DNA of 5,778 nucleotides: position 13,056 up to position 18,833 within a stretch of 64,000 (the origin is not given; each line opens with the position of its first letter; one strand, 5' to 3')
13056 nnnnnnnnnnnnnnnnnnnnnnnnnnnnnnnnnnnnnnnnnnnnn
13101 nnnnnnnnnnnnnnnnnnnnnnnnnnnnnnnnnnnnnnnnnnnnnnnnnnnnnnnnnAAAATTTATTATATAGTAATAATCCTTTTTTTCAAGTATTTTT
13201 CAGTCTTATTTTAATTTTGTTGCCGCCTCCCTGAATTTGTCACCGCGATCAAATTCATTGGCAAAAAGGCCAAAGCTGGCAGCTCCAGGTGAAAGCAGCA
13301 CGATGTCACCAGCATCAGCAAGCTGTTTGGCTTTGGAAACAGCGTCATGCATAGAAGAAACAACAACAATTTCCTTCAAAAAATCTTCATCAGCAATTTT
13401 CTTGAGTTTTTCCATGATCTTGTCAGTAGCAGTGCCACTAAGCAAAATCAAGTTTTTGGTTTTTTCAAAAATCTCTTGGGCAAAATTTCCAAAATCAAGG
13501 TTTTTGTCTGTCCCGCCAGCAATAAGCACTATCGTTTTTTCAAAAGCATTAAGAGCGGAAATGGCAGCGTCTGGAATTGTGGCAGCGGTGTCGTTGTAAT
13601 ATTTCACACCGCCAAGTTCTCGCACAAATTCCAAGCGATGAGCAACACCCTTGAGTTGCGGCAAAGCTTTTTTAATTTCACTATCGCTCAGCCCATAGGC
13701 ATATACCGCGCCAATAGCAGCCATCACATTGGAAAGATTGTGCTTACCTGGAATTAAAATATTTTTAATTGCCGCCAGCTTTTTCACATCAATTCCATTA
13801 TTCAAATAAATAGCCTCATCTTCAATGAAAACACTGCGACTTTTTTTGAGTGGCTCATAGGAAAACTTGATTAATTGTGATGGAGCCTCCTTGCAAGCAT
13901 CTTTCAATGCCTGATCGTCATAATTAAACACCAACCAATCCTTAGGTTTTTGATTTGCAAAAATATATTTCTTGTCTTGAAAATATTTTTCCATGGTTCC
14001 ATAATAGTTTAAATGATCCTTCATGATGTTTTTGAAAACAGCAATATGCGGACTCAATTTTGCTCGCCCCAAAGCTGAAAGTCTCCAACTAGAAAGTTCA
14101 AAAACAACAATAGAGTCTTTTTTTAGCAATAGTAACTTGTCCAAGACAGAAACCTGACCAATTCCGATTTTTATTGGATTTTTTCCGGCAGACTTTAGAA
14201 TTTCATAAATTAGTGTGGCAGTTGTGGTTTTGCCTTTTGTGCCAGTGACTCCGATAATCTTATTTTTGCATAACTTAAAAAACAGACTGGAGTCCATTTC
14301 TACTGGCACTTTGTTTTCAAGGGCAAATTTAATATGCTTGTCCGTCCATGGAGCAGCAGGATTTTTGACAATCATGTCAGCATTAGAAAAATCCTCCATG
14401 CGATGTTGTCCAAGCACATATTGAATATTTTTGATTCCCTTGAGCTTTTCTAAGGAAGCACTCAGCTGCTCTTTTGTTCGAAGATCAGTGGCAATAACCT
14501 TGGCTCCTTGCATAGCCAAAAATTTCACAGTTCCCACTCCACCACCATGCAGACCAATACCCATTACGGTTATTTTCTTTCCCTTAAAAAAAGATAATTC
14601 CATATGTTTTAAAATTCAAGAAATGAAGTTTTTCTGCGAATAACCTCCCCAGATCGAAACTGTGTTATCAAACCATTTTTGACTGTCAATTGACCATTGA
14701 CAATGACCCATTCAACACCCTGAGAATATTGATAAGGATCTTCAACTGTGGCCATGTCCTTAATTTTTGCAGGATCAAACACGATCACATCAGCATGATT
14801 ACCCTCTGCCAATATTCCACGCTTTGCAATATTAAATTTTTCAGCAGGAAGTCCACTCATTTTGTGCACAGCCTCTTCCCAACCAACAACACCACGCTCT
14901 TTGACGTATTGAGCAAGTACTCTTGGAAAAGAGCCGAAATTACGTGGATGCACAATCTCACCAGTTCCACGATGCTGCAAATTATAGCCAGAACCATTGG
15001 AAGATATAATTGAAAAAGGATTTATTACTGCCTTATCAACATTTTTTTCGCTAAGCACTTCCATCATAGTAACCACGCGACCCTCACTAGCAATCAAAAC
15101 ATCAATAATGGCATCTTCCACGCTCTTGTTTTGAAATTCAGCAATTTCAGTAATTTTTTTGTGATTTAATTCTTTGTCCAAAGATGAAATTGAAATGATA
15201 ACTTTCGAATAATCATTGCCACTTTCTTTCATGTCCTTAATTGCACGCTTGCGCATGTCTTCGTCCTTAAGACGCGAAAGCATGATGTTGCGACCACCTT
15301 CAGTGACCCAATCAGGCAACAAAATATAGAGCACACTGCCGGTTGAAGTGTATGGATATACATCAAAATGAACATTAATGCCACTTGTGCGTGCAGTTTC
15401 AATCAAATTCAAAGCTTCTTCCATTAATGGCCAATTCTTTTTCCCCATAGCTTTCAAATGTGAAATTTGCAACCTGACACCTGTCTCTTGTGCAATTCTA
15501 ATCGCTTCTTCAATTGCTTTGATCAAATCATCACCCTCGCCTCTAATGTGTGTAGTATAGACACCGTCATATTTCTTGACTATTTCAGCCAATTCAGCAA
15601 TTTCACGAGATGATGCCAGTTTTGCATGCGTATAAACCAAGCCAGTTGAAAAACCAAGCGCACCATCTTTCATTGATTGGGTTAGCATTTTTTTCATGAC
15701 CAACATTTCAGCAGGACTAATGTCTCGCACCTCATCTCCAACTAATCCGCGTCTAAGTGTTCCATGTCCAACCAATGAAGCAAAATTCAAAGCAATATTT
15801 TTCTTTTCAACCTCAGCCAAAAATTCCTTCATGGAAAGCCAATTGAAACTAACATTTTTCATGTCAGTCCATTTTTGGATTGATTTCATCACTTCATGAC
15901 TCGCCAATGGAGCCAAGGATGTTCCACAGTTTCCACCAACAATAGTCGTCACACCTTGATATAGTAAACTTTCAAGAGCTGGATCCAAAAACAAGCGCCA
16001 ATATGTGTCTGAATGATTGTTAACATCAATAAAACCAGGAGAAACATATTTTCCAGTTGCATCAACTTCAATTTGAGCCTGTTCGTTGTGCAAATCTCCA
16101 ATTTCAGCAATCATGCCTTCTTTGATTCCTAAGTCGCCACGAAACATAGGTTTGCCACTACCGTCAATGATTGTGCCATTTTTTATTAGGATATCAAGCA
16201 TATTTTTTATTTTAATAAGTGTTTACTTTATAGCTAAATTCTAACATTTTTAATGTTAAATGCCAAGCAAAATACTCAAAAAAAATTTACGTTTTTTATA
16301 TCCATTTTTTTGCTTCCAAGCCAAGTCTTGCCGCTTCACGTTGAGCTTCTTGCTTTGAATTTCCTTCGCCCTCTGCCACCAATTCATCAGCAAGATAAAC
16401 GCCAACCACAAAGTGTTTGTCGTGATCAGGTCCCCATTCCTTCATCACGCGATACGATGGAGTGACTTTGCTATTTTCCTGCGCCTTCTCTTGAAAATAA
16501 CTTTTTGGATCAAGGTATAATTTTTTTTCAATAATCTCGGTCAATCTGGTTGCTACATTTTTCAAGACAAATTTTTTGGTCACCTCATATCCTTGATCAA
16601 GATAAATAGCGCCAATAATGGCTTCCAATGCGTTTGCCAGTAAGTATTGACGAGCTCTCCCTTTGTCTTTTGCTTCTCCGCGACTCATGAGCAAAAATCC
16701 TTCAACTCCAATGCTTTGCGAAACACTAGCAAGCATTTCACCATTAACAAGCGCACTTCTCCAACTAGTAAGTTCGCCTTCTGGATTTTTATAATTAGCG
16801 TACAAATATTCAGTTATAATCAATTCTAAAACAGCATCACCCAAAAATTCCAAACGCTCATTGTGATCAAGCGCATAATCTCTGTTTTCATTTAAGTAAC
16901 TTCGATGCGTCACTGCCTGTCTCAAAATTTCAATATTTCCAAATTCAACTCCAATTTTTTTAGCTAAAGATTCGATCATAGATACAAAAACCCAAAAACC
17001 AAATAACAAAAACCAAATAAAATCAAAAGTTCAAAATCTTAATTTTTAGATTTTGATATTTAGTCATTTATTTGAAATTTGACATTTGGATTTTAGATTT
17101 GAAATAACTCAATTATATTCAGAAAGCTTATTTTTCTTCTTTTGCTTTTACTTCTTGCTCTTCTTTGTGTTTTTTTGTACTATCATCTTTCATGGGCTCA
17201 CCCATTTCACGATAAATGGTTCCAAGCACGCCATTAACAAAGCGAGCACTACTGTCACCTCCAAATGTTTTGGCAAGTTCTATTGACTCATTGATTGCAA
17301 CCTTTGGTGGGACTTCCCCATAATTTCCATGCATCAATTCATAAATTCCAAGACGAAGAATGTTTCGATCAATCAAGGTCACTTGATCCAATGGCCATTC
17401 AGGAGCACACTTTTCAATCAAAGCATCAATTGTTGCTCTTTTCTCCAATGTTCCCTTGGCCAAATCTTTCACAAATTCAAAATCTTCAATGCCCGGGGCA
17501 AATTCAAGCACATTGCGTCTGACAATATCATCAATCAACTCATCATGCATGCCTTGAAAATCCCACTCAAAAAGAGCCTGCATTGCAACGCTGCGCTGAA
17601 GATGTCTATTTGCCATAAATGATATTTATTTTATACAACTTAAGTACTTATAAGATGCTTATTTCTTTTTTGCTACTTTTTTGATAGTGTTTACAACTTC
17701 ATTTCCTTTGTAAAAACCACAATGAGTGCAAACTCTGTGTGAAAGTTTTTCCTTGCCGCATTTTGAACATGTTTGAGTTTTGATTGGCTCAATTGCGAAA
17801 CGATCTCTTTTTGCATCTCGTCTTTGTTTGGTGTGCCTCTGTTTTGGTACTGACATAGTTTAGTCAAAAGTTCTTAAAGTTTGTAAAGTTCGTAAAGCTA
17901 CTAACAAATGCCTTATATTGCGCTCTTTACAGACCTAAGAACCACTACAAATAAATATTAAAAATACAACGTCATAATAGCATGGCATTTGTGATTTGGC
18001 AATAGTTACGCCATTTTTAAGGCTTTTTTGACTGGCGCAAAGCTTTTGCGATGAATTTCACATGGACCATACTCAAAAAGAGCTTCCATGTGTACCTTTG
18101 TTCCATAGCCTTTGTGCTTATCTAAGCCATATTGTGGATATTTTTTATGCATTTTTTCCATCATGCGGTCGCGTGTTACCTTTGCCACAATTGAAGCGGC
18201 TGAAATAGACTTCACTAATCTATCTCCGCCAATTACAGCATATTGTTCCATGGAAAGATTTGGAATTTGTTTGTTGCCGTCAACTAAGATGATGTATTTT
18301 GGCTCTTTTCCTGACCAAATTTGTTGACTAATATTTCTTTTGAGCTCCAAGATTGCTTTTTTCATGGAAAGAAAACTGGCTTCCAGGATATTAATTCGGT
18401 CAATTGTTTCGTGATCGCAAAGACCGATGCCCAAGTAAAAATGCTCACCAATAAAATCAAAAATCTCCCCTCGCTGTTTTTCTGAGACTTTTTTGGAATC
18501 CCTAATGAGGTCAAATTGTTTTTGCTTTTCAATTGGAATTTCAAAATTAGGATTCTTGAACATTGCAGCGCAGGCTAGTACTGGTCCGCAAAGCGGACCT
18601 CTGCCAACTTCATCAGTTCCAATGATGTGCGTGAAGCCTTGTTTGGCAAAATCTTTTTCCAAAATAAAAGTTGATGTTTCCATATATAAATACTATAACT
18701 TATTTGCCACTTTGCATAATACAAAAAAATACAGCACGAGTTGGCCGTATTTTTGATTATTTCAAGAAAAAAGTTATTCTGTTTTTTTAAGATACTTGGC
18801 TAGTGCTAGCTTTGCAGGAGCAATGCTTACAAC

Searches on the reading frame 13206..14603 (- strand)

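Call 75: search_protein_families(library=pfam, max_evalue=0.00001, proteins=[window:13206-14603:-])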
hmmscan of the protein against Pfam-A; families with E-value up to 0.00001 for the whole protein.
window:13206-14603:- (465 aa): 3 families
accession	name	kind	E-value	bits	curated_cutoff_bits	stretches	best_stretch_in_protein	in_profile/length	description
PF08245.18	Mur_ligase_M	-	1e-33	117.4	24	1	119-300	1-200/200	Mur ligase middle domain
PF02875.26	Mur_ligase_C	-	5.9e-14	53.4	28.4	1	322-439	1-125/127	Mur ligase, glutamate ligase domain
PF21799.2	MurD-like_N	-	1.1e-10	42.1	27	1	9-101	1-86/88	Mur ligase MurD-like, N-terminal domain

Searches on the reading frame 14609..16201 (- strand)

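Call 75: search_protein_families(library=pfam, max_evalue=0.00001, proteins=[window:14609-16201:-])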
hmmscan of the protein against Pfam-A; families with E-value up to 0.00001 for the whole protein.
window:14609-16201:- (530 aa): 2 families
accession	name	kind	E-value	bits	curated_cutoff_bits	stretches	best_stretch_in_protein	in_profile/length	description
PF07969.17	Amidohydro_3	-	2e-22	80.8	29.7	2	45-249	2-207/472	Amidohydrolase family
PF01979.26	Amidohydro_1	-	7.2e-11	42.3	25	0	52-276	1-219/345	Amidohydrolase family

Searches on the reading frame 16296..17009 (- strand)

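Call 76: search_protein_families(library=pfam, max_evalue=0.00001, proteins=[window:16296-17009:-])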
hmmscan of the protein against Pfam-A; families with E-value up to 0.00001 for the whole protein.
window:16296-17009:- (237 aa): 4 families
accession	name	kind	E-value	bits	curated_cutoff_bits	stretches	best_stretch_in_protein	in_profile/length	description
PF14622.11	Ribonucleas_3_3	-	1.5e-39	135.5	35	1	26-154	2-126/128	Ribonuclease-III-like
PF00636.31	Ribonuclease_3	-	4e-25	89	27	1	51-140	1-102/102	Ribonuclease III domain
PF00035.32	dsrm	-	6e-14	52.8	23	1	168-232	1-64/66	Double-stranded RNA binding motif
PF22935.1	RM44_endonuclase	-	1.7e-10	41.5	27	1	14-135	8-139/139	Large ribosomal subunit protein mL44, endonuclease domain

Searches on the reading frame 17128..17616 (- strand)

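Call 76: search_protein_families(library=pfam, max_evalue=0.00001, proteins=[window:17128-17616:-])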
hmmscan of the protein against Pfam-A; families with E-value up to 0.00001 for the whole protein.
window:17128-17616:- (162 aa): 1 family
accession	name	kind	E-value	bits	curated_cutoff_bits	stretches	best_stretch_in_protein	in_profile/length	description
PF01029.23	NusB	-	2.9e-33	115.5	23.1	1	7-136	3-133/133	NusB family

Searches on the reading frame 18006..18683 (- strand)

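Call 76: search_protein_families(library=pfam, max_evalue=0.00001, proteins=[window:18006-18683:-])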
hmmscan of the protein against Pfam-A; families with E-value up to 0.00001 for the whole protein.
window:18006-18683:- (225 aa): 1 family
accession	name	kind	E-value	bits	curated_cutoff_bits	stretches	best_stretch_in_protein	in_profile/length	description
PF01351.25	RNase_HII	-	1.3e-33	117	25.8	1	21-217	1-198/199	Ribonuclease HII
